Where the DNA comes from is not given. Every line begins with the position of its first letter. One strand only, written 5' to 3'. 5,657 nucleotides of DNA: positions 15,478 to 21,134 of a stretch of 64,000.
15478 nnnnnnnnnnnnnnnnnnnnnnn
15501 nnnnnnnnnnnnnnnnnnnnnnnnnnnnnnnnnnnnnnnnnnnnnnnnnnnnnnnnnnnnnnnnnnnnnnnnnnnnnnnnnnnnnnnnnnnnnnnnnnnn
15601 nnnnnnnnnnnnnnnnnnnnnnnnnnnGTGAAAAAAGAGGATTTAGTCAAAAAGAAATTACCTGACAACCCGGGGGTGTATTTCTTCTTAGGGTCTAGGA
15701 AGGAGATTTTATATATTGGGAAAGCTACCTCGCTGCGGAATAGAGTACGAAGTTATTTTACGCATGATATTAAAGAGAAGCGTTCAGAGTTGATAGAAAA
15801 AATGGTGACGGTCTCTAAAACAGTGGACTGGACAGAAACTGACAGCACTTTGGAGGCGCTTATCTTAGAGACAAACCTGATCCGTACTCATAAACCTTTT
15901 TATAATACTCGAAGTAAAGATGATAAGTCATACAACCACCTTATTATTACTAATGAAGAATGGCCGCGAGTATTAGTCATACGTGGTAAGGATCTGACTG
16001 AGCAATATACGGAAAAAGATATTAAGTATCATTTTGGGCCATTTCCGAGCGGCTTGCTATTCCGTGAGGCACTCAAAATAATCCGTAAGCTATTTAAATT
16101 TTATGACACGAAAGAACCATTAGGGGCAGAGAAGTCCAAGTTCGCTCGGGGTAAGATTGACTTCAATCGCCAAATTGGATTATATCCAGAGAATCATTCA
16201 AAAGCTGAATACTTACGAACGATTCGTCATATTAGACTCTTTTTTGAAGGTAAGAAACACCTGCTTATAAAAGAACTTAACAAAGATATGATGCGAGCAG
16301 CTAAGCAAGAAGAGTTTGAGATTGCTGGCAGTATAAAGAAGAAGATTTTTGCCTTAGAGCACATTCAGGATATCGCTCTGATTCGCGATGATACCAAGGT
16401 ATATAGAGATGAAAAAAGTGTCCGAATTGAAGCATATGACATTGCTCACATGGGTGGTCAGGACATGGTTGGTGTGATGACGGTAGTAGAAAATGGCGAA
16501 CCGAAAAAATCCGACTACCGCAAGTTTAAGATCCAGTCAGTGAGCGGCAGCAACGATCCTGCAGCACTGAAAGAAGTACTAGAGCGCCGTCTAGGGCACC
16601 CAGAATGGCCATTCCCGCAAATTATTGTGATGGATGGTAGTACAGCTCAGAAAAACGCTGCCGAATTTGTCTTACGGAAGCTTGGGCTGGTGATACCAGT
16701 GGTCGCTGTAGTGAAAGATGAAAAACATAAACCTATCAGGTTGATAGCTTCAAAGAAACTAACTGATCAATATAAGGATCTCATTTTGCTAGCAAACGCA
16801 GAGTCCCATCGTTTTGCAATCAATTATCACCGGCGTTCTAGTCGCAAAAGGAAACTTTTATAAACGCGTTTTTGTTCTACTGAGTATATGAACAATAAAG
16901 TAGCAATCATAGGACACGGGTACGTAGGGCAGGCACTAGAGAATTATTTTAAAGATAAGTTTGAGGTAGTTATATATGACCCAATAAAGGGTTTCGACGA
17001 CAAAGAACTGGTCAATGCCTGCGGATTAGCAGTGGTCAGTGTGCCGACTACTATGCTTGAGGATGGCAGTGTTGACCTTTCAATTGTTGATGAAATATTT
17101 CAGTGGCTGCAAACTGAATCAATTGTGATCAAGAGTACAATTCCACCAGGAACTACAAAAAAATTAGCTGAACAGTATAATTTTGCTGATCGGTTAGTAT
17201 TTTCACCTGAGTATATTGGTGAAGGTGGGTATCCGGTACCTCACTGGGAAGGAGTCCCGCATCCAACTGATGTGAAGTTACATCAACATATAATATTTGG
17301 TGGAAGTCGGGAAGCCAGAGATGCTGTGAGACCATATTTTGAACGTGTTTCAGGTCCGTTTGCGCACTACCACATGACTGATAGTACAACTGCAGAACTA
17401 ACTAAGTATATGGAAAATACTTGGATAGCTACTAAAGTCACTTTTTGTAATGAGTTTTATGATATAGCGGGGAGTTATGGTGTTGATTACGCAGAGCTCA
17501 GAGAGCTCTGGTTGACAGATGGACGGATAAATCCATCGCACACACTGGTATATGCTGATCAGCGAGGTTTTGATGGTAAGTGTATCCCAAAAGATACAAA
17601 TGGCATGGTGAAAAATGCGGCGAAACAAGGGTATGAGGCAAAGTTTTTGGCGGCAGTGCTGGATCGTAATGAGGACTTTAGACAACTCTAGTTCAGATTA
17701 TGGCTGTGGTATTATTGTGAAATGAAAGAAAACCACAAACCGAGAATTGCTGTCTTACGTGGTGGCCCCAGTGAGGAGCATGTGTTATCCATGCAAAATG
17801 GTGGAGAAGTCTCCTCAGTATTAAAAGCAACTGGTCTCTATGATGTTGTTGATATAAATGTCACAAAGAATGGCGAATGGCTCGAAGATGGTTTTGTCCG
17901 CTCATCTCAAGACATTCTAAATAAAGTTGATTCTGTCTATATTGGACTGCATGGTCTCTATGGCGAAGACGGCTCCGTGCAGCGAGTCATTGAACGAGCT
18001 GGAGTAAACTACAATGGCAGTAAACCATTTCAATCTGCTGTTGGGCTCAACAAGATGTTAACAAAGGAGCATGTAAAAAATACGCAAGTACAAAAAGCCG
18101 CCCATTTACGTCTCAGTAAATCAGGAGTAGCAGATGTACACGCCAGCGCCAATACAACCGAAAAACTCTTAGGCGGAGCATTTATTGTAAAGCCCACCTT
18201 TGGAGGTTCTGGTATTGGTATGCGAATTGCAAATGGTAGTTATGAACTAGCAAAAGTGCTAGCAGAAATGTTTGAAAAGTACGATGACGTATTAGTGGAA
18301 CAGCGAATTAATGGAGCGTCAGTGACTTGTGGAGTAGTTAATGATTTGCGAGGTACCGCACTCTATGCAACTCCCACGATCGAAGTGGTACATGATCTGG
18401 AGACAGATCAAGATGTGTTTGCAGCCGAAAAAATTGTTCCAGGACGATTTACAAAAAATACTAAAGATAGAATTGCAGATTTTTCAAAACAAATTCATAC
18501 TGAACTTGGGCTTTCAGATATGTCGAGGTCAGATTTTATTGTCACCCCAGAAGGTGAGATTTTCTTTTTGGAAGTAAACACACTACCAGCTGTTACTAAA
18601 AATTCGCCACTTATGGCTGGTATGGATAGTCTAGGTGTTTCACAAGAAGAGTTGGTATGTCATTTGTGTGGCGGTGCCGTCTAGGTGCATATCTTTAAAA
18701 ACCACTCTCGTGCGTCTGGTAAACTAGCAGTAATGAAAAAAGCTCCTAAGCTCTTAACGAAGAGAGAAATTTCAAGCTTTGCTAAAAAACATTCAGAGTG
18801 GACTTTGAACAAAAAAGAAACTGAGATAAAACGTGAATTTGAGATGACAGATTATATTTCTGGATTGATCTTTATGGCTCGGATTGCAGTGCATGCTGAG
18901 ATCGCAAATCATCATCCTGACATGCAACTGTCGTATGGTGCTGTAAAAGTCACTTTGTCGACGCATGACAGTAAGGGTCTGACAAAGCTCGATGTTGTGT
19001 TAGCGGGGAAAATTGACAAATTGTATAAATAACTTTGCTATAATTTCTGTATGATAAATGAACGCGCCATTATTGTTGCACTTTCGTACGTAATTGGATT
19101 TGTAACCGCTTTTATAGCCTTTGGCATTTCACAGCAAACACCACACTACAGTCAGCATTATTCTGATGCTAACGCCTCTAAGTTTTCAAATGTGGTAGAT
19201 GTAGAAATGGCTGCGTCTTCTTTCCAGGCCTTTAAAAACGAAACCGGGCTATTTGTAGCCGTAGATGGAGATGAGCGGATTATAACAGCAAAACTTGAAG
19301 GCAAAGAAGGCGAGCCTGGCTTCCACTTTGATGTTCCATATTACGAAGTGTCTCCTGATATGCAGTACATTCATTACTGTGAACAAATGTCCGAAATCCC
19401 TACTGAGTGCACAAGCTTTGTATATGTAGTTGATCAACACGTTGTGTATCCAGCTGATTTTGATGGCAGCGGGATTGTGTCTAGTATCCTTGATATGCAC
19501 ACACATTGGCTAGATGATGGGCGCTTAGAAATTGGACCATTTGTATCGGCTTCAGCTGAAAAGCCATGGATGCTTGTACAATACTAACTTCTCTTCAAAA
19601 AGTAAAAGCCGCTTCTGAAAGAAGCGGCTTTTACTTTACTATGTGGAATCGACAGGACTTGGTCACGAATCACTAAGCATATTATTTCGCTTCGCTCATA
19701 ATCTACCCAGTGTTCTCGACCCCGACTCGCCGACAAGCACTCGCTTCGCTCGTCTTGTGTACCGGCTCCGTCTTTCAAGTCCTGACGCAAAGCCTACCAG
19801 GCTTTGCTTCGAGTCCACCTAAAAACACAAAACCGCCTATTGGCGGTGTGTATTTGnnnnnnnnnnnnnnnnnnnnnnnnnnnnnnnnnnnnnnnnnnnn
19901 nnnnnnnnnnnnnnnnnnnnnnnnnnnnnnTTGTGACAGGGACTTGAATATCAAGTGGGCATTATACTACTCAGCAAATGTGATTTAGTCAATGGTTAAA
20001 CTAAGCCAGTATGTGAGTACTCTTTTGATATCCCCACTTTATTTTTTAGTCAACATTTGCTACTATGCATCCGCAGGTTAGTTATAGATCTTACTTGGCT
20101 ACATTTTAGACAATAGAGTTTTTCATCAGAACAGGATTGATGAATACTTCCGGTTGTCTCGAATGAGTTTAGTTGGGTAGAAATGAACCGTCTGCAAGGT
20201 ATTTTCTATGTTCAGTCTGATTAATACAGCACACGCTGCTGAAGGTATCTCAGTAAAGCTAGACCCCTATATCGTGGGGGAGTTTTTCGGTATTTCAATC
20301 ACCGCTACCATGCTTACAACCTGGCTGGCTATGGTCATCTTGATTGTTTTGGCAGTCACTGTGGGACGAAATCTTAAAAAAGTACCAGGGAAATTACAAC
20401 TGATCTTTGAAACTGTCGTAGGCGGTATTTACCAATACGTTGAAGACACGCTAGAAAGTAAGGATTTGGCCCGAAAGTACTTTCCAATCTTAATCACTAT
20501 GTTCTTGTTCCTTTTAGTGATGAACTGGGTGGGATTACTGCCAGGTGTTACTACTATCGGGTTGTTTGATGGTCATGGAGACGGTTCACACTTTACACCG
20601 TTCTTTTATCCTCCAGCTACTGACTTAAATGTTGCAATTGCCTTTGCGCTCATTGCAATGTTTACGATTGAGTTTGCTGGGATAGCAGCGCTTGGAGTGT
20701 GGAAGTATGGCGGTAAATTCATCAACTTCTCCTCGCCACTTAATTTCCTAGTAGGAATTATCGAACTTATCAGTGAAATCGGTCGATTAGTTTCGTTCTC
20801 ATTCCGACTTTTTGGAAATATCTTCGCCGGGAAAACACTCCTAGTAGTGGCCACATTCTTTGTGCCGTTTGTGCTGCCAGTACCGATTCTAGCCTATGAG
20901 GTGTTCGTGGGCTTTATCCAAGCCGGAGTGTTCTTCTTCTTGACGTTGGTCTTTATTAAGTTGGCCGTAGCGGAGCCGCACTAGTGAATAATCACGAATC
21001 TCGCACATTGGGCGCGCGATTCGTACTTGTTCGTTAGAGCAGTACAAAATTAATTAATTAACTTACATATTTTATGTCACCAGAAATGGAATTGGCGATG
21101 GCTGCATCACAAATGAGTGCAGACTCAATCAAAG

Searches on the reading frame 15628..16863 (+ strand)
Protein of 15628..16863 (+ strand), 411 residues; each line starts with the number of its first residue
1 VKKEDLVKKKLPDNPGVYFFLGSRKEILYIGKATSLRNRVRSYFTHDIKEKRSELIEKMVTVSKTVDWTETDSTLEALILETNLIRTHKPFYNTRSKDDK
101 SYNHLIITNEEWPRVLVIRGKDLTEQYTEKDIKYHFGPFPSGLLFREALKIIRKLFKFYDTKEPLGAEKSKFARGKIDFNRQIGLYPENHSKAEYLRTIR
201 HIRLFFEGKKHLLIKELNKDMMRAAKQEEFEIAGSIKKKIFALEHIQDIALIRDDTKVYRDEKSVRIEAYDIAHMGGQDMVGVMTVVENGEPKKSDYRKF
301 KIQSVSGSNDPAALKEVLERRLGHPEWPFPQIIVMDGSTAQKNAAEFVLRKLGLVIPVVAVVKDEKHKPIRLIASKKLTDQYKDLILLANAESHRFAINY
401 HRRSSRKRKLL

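Call 3: search_protein_families(library=pfam, proteins=[window:15628-16863:+], max_evalue=1)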
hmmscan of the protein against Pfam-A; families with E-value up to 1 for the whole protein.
window:15628-16863:+ (411 aa): 5 families
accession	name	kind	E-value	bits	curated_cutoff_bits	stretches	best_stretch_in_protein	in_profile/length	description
PF08459.17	UvrC_RNaseH_dom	-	1.6e-32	113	22.3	1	262-398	8-159/159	UvrC RNAse H endonuclease domain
PF01541.30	GIY-YIG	-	1.5e-08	35.2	22.6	1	15-92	2-77/78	GIY-YIG catalytic domain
PF02151.25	UVR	-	0.00037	20.6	21.5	1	213-245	3-35/36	UvrB/uvrC motif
PF24348.1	DUF7508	-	0.032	14.8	26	1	9-74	16-66/79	Domain of unknown function (DUF7508)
PF22889.1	Tea_mid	-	0.061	13.8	27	1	85-135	47-96/159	Telomere ends associated, middle domain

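Call 4: search_protein_families(library=ncbifam, proteins=[window:15628-16863:+], max_evalue=1)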
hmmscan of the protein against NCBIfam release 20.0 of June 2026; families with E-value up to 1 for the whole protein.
window:15628-16863:+ (411 aa): 15 families
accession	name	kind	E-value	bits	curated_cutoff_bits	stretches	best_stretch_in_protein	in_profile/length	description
TIGR00194.1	uvrC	equivalog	1.6e-78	264.9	285.45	2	9-253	6-235/574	excinuclease ABC subunit UvrC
NF011263.0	PRK14669.1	equivalog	1.6e-59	202.1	1108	2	9-248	8-239/624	excinuclease ABC subunit C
NF001824.0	PRK00558.1-5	equivalog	2.4e-58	198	451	3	10-247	13-244/652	excinuclease ABC subunit UvrC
NF011262.0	PRK14668.1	equivalog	2.3e-56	191.4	544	2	9-247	11-234/577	excinuclease ABC subunit C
NF011261.0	PRK14667.1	equivalog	2.6e-56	191.3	818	2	9-247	11-234/567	excinuclease ABC subunit C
NF011264.0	PRK14670.1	equivalog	2.8e-45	154.7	1021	2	9-256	13-244/602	excinuclease ABC subunit C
NF011266.0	PRK14672.1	equivalog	6.8e-44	150.3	1504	2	12-261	19-254/691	excinuclease ABC subunit C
NF011260.0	PRK14666.1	equivalog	5.2e-43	147.8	649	2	9-245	7-234/698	excinuclease ABC subunit C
NF005906.0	PRK07883.1-4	equivalog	7.2e-42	143.5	495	1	5-250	206-440/563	DEDD exonuclease domain-containing protein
NF005907.0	PRK07883.1-5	equivalog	4.9e-36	124.3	454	1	8-242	224-450/584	DEDD exonuclease domain-containing protein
NF005905.0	PRK07883.1-3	equivalog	8.7e-33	113.7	508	1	8-243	220-443/581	DEDD exonuclease domain-containing protein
NF005904.0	PRK07883.1-2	equivalog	4.8e-24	84.6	969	1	7-141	225-349/584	DEDD exonuclease domain-containing protein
NF005903.0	PRK07883.1-1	equivalog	9.4e-23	80.5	1038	1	8-120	242-351/642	DEDD exonuclease domain-containing protein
NF007833.0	PRK10545.1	equivalog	2e-13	50.1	367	1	9-122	29-135/289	excinuclease Cho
TIGR01453.1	grpIintron_endo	subfamily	0.044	13.8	56.05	1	16-59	3-45/215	group I intron endonuclease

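Call 50: search_solved_structures(query=window:15628-16863:+, max_evalue=0.00001)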
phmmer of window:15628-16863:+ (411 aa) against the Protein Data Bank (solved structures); distinct sequences matched with E-value up to 0.00001: 10.
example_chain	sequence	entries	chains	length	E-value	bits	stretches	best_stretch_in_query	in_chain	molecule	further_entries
3c65_A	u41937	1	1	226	7.5e-22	81.3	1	266-407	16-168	UvrABC system protein C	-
2nrr_A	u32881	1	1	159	4.8e-19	72.1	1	264-407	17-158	UvrABC system protein C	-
2nrt_A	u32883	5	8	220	5e-19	72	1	264-409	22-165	UvrABC system protein C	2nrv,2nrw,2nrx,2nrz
1yd6_A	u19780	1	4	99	1.1e-17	67.6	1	10-102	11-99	UvrC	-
8b0q_A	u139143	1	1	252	1.8e-13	53.7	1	261-367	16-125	UvrABC system protein C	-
1ycz_A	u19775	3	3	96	4.5e-10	42.6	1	5-99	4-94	UvrABC system protein C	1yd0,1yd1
1yd3_A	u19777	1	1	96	1.4e-09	41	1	5-99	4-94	UvrABC system protein C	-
1yd2_A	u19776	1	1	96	1.5e-09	40.8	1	5-99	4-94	UvrABC system protein C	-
1yd4_A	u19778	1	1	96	1.5e-09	40.8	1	5-99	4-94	UvrABC system protein C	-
1yd5_A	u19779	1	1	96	5.6e-09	38.9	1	5-99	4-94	UvrABC system protein C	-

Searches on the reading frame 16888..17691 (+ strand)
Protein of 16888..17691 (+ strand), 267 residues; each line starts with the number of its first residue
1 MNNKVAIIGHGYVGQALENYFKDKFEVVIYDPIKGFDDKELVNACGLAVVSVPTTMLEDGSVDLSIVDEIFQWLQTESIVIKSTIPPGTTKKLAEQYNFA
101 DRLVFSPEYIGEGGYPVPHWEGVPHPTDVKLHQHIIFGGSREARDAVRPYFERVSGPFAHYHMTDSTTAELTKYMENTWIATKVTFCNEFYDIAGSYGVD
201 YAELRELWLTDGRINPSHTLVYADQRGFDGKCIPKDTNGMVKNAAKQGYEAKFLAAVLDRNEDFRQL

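Call 54: search_protein_families(library=pfam, proteins=[window:16888-17691:+], max_evalue=0.001)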
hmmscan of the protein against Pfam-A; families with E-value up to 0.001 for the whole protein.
window:16888-17691:+ (267 aa): 2 families
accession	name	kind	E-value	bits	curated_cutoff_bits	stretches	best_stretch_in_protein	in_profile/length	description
PF00984.24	UDPG_MGDP_dh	-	9e-21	74.2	25.4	1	168-262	2-93/94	UDP-glucose/GDP-mannose dehydrogenase family, central domain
PF03721.20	UDPG_MGDP_dh_N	-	2.2e-08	34.4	27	1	40-113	72-159/187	UDP-glucose/GDP-mannose dehydrogenase family, NAD binding domain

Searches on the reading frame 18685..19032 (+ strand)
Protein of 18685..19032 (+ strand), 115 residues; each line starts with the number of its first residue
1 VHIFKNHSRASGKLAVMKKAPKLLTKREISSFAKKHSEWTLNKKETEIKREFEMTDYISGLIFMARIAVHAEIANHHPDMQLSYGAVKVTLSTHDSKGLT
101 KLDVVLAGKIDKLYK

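Call 54: search_protein_families(library=pfam, proteins=[window:18685-19032:+], max_evalue=0.001)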
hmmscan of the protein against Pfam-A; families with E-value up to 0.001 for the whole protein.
window:18685-19032:+ (115 aa): 1 family
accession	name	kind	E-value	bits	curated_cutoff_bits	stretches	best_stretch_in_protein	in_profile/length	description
PF01329.24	Pterin_4a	-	1.4e-25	89.7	26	1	23-113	2-91/91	Pterin 4 alpha carbinolamine dehydratase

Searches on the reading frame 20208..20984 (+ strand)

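Call 54: search_protein_families(library=pfam, proteins=[window:20208-20984:+], max_evalue=0.001)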
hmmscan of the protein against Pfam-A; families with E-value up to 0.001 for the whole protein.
window:20208-20984:+ (258 aa): 1 family
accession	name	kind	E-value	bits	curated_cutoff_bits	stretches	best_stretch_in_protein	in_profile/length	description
PF00119.25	ATP-synt_A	-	1.2e-41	143.4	33.9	1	35-251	1-217/217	ATP synthase A chain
